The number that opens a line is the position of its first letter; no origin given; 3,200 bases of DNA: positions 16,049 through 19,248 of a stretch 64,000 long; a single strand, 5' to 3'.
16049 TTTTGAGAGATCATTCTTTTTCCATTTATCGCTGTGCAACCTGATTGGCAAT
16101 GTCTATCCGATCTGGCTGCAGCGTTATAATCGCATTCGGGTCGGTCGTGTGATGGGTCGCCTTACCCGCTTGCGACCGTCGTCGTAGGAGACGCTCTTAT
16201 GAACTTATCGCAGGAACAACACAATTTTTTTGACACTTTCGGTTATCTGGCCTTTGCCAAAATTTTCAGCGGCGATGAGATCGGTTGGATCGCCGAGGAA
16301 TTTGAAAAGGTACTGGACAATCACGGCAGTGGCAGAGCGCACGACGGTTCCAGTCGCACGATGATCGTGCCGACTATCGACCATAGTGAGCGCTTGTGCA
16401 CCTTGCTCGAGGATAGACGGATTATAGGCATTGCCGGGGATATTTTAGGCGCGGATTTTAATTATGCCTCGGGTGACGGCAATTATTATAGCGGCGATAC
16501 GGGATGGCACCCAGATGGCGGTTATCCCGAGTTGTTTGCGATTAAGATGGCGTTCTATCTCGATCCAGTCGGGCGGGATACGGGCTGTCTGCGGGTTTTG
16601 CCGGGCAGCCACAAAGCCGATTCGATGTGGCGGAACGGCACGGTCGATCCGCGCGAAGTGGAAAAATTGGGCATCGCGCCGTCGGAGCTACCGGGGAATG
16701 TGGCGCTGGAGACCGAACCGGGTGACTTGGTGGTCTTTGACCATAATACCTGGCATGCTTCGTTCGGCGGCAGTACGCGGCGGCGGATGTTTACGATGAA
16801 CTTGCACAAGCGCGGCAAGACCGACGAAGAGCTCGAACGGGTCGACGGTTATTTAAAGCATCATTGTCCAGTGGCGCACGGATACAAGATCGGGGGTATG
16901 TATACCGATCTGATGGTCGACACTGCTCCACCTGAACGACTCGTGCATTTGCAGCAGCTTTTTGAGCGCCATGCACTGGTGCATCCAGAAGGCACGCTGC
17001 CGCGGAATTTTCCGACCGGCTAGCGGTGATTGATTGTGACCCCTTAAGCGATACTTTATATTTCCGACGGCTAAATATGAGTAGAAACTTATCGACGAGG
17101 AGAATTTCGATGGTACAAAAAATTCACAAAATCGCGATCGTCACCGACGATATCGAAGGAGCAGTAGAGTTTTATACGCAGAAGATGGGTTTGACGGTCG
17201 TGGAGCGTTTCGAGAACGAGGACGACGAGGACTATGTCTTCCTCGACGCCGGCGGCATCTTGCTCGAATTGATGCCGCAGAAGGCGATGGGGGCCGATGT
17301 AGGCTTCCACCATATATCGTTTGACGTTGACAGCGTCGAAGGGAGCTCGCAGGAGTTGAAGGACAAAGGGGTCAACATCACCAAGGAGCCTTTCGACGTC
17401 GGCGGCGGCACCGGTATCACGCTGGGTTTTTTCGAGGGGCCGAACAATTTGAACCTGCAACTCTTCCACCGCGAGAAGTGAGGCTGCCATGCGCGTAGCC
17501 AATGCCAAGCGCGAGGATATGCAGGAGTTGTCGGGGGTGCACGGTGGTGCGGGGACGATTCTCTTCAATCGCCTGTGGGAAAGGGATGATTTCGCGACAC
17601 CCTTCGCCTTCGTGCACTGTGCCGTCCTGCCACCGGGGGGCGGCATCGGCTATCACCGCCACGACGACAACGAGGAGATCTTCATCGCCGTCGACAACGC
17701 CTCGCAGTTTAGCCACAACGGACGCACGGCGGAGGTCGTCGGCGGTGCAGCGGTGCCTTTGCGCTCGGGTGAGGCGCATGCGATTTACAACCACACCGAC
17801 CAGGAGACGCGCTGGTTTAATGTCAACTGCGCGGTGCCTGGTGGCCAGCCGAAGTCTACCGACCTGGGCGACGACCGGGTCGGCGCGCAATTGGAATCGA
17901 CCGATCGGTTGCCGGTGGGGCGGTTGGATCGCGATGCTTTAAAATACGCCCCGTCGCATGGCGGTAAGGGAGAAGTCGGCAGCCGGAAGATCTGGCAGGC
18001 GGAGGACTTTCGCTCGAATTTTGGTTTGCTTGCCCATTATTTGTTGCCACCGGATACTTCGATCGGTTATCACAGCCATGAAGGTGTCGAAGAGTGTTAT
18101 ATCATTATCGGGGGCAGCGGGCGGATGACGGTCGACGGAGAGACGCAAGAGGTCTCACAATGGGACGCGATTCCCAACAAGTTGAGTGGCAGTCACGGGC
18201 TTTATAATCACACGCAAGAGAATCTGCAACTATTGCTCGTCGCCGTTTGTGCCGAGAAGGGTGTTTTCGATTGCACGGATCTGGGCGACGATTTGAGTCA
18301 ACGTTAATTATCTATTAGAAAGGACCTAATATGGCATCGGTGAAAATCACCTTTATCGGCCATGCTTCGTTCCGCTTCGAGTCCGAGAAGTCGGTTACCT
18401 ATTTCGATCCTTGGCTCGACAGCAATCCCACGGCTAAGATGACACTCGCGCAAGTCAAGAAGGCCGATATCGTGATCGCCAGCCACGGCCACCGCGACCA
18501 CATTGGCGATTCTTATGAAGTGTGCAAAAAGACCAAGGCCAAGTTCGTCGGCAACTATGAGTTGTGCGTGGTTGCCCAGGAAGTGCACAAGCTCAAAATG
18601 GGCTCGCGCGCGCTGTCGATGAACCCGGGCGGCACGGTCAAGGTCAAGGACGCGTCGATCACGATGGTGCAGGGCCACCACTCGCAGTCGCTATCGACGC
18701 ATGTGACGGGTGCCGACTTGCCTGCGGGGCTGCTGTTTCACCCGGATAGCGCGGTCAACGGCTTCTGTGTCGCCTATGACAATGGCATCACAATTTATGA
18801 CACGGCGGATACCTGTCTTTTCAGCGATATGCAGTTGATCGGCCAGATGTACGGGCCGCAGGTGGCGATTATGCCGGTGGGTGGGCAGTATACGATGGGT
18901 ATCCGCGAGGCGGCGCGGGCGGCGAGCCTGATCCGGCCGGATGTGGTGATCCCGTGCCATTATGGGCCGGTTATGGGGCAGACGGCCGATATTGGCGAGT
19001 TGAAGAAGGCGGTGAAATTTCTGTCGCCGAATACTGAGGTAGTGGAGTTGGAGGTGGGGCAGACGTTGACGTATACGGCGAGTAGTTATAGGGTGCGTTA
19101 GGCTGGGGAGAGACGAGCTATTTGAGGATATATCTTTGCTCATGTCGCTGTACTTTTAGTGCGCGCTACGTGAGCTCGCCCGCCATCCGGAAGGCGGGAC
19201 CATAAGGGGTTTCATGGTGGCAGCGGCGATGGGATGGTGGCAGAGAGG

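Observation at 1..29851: Unusual density of PhyH-family Fe(II)/2OG dioxygenase paralogs (at least six, possibly seven) in one ~30-kb catabolic island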

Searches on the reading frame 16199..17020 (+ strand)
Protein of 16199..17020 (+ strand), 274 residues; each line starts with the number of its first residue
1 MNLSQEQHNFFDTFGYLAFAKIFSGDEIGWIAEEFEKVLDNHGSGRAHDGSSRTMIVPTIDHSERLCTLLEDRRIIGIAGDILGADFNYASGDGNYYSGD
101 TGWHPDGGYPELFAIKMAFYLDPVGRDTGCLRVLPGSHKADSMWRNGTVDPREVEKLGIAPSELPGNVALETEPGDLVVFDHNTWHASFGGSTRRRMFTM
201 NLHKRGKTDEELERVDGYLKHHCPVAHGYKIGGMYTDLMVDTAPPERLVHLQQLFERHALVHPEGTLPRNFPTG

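Call 6: search_protein_families(library=pfam, proteins=[window:16199-17020:+], max_evalue=0.01)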
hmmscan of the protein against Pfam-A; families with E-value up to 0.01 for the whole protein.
window:16199-17020:+ (274 aa): 1 family
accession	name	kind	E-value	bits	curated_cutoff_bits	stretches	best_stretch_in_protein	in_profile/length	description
PF05721.19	PhyH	-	3.1e-14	54.2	22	1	11-193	1-207/213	Phytanoyl-CoA dioxygenase (PhyH)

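Call 42: search_solved_structures(query=window:16199-17020:+, max_evalue=10, show_alignments=2)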
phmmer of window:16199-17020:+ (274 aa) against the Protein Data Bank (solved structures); distinct sequences matched with E-value up to 10: 12.
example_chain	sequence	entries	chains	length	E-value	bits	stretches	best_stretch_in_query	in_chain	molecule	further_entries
4mhr_A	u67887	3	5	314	7.1e-07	32.1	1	4-193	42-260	Ectoine hydroxylase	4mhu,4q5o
3emr_A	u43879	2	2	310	0.0004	23.1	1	4-193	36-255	EctD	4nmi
4xab_A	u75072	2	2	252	0.003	20.2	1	96-189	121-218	EvdO2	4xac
2a1x_A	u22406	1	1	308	0.049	16.2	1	121-189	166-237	Phytanoyl-CoA dioxygenase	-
7e01_A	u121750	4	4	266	0.11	15.1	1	96-140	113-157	Phytanoyl-CoA dioxygenase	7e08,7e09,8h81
7dzz_A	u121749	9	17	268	0.11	15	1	96-140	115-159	Phytanoyl-CoA dioxygenase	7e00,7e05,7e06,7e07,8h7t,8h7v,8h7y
7dt0_A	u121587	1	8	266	0.12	15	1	96-140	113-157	Phytanoyl-CoA dioxygenase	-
5nch_A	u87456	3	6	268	0.12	14.9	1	1-148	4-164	Leucine hydroxylase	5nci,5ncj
5epa_A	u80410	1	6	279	0.27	13.8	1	2-186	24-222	SnoK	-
4xc9_A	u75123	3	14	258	0.44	13.1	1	3-114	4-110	oxidase/hydroxylase | Putative oxidase/hydroxylase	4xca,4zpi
4xaa_A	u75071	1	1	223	0.45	13.1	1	96-155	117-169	Putative oxygenase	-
4xcb_A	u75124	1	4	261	0.45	13.1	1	3-114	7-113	oxidase/hydroxylase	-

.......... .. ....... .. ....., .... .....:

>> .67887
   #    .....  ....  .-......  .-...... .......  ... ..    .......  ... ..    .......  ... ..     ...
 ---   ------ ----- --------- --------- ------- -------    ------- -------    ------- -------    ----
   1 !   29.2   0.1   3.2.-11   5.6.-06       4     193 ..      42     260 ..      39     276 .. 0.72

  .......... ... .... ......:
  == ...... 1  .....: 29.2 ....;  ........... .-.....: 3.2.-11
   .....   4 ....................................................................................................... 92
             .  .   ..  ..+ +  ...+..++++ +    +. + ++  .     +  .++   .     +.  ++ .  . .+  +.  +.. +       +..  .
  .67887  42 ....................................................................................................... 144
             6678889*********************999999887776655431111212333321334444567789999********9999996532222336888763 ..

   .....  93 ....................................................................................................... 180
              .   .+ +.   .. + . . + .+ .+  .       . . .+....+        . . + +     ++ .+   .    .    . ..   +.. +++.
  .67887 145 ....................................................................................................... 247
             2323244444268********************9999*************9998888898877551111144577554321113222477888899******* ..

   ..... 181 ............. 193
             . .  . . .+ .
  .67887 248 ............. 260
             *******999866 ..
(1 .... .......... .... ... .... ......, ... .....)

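Call 63: find_homologous_proteins(query=window:16199-17020:+, max_evalue=0.00001)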
Query window:16199-17020:+ (274 aa): 1086 proteins with E <= 0.00001 among 1501 candidates; the best 120 are listed.
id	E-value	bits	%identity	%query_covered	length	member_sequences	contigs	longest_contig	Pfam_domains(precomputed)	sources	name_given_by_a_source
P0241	1.0e-188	644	99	100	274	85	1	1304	PF05721.20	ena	-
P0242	8.0e-153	526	80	99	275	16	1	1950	PF05721.20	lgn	-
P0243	3.6e-151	521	81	99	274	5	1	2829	PF05721.20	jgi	jgi:hypothetical protein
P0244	7.3e-151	520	80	99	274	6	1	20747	PF05721.20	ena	-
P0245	2.7e-150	518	80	99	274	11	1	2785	PF05721.20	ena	-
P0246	4.3e-150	517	79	99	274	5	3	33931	PF05721.20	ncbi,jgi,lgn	ncbi:MAG: hypothetical protein ACI906_001495 [Candidatus Latescibacterota bacterium]|jgi:hypothetica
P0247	7.9e-150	516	80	99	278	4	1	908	PF05721.20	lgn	-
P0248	9.6e-150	516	80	99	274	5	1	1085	PF05721.20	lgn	-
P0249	4.0e-147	507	78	100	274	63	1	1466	PF05721.20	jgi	-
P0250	3.0e-139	481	74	100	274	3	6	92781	PF05721.20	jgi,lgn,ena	jgi:hypothetical protein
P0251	2.8e-136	472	74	98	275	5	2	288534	PF05721.20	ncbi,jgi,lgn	-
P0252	2.7e-133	462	71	99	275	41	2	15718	PF05721.20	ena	-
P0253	3.0e-133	462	71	100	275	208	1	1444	PF05721.20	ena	-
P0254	4.0e-133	461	71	99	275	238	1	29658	PF05721.20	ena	-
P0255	4.5e-133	461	71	100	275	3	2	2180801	PF05721.20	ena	-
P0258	1.4e-131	456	72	100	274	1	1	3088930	PF05721.20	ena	-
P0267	7.0e-128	444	70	99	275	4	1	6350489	PF05721.20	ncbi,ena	-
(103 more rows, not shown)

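Call 64: find_encoding_contigs(protein=P0258, flank=9000, max_places=1)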
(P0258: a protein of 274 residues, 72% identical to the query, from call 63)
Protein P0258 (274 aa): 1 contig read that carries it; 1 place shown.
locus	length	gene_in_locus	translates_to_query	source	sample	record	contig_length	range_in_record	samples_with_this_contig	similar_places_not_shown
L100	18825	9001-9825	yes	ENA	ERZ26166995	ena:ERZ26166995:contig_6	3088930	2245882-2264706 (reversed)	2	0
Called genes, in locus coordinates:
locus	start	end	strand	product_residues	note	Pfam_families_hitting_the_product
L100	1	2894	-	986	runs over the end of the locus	PF05547:Peptidase_M6 (weak), PF13860:FlgD_ig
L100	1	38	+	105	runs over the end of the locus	-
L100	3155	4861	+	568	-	-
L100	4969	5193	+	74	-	PF09720:Unstab_antitox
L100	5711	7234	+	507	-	-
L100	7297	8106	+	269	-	PF05721:PhyH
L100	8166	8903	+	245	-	PF05721:PhyH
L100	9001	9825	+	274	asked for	PF05721:PhyH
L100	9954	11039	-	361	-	PF24827:AstE_AspA_cat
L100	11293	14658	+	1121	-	PF07995:GSDH, PF13385:Laminin_G_3 (faint), PF13860:FlgD_ig (weak)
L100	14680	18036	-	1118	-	PF00270:DEAD, PF04851:ResIII (weak), PF00271:Helicase_C, PF22982:WHD_HRQ1, PF09369:MZB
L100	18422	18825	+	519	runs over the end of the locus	-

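Call 65: find_encoding_contigs(protein=P0267, flank=9000, max_places=1)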
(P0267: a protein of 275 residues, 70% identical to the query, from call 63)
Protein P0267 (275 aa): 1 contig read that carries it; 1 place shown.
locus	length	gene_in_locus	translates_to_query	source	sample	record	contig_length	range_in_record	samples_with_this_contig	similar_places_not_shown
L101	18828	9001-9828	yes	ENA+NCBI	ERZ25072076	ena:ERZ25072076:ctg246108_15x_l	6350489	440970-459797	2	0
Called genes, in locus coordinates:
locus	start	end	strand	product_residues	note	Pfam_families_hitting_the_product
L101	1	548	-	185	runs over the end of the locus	PF01035:DNA_binding_1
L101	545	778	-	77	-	-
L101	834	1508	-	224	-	-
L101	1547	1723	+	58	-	-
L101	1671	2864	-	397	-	PF19313:DUF5916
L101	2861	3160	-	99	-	-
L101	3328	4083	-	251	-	PF06778:Chlor_dismutase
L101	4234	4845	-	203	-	PF10067:DUF2306 (weak), PF04238:DUF420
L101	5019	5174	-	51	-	-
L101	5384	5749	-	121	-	PF24777:DUF7700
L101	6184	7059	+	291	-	PF01261:AP_endonuc_2, PF03786:UxuA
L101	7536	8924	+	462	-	PF00884:Sulfatase, PF01663:Phosphodiest (faint), PF16347:SGSH_C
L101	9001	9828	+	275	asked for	PF05721:PhyH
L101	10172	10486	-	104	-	-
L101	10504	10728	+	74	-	-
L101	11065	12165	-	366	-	PF00005:ABC_tran, PF13304:AAA_21 (faint), PF08402:TOBE_2 (weak)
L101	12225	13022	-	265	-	PF10502:Peptidase_S26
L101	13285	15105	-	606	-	PF00009:GTP_EFTU, PF03144:GTP_EFTU_D2, PF00679:EFG_C, PF06421:LepA_C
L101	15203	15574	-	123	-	PF10502:Peptidase_S26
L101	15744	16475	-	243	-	PF00215:OMPdecase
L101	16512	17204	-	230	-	PF03330:DPBB_1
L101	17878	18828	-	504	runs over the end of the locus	PF00206:Lyase_1, PF14698:ASL_C2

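Call 94: search_protein_families(library=ncbifam, proteins=[window:16199-17020:+], max_evalue=0.001)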
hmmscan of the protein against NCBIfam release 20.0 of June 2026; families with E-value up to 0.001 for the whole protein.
window:16199-17020:+ (274 aa): 1 family
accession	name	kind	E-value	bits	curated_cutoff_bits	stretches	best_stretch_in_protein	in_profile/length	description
TIGR02408.1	ectoine_ThpD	equivalog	2.1e-06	27.3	336.5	1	3-140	17-171/277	ectoine hydroxylase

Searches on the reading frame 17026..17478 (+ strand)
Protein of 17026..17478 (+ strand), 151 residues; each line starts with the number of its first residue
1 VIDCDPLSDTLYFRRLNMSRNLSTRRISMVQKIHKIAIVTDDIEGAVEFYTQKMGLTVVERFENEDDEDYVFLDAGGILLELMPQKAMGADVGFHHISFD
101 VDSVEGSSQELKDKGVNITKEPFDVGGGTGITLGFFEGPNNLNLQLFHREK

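Call 6: search_protein_families(library=pfam, proteins=[window:17026-17478:+], max_evalue=0.01)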
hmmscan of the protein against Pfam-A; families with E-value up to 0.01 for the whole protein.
window:17026-17478:+ (151 aa): 4 families
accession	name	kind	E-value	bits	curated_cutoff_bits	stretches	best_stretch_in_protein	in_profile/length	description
PF00903.31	Glyoxalase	-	2.4e-18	67.1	20.6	1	32-144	1-119/121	Glyoxalase/Bleomycin resistance protein/Dioxygenase superfamily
PF13669.12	Glyoxalase_4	-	6.6e-10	39.7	27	1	34-130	1-106/109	Glyoxalase/Bleomycin resistance protein/Dioxygenase superfamily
PF22677.2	Ble-like_N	-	1.4e-05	25.2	24.5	1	37-64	6-34/41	Bleomycin resistance protein-like N-terminal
PF22658.2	YycE-like_N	-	5.2e-05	23.5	27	1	36-69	3-36/52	YycE-like N-terminal domain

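Call 94: search_protein_families(library=ncbifam, proteins=[window:17026-17478:+], max_evalue=0.001)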
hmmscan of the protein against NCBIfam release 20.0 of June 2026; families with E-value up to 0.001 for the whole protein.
window:17026-17478:+ (151 aa): 10 families
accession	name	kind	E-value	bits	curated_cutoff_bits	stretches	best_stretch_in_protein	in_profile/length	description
NF050075.1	SMU1112c_YaeR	equivalog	9.1e-14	51.8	140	1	31-147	2-124/125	SMU1112c/YaeR family gloxylase I-like metalloprotein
TIGR03081.1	metmalonyl_epim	equivalog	3.3e-10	40.6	114.95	1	32-127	1-107/129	methylmalonyl-CoA epimerase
TIGR00068.2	glyox_I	equivalog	7.2e-10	38.9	120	1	92-150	86-141/143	lactoylglutathione lyase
NF008551.0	PRK11478.1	equivalog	5e-07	30.2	148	1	30-148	4-128/129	VOC family protein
NF007629.0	PRK10291.1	equivalog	2.4e-06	27.5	246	1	39-147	9-124/135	lactoylglutathione lyase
TIGR03211.1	catechol_2_3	equivalog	1e-05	25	320.2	1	30-148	2-117/303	catechol 2,3-dioxygenase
TIGR02295.1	HpaD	equivalog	1.5e-05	24.3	321.4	1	19-103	126-210/298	3,4-dihydroxyphenylacetate 2,3-dioxygenase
NF050074.1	glyox_I_GloA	exception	0.0001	22.4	165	1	35-120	4-95/121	lactoylglutathione lyase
NF000074.1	299782349_fosC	exception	0.00015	21.8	250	1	29-103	1-69/132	FosC2 family fosfomycin resistance glutathione transferase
NF000125.1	498180014_fosA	hypoth_equivalog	0.00059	20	250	1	34-147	7-117/129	Fos family putative thiol transferase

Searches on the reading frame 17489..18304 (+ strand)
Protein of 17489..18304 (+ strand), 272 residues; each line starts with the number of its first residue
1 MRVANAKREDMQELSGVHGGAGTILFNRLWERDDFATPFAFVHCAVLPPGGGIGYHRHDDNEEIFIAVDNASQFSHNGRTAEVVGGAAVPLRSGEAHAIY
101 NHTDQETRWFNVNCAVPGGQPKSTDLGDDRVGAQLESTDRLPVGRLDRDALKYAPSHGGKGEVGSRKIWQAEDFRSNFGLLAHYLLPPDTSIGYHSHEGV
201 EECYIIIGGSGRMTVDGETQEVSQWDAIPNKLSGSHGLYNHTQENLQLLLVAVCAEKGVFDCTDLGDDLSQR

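Call 6: search_protein_families(library=pfam, proteins=[window:17489-18304:+], max_evalue=0.01)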
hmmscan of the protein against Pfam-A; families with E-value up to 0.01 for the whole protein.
window:17489-18304:+ (272 aa): 2 families
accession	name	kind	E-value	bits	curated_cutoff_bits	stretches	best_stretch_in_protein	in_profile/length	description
PF07883.17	Cupin_2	-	2.5e-17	62.8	27.2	2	184-251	3-69/70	Cupin domain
PF02311.25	AraC_binding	-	0.00014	22.1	21.1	0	53-114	16-78/135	AraC-like ligand binding domain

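Call 94: search_protein_families(library=ncbifam, proteins=[window:17489-18304:+], max_evalue=0.001)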
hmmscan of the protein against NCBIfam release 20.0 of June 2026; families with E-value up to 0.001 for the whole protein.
window:17489-18304:+ (272 aa): 0 families

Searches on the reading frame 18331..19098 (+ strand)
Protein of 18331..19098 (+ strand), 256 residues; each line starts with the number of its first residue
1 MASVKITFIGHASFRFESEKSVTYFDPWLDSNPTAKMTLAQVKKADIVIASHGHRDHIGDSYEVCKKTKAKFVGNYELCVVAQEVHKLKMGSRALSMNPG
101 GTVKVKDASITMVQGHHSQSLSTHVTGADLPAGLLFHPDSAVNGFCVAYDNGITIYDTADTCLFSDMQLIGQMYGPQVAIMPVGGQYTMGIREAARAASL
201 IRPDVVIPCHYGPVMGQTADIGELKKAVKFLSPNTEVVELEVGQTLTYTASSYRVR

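Call 6: search_protein_families(library=pfam, proteins=[window:18331-19098:+], max_evalue=0.01)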
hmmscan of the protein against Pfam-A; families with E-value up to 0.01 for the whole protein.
window:18331-19098:+ (256 aa): 3 families
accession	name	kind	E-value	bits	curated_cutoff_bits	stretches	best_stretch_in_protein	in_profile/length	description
PF13483.12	Lactamase_B_3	-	3e-20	73.3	24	1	5-210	1-160/160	Beta-lactamase superfamily domain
PF12706.13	Lactamase_B_2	-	2.3e-16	60.4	27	1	25-211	5-200/200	Beta-lactamase superfamily domain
PF00753.33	Lactamase_B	-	1.1e-06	29.1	22.7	1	40-145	39-144/196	Metallo-beta-lactamase superfamily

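Call 94: search_protein_families(library=ncbifam, proteins=[window:18331-19098:+], max_evalue=0.001)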
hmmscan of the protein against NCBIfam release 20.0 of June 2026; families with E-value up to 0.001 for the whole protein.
window:18331-19098:+ (256 aa): 2 families
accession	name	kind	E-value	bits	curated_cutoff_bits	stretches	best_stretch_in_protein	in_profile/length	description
NF001911.0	PRK00685.1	equivalog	2.7e-54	184.1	144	1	4-247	1-227/228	metal-dependent hydrolase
NF008688.0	PRK11709.1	equivalog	2.3e-09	36.6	306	1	26-226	92-298/355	L-ascorbate 6-phosphate lactonase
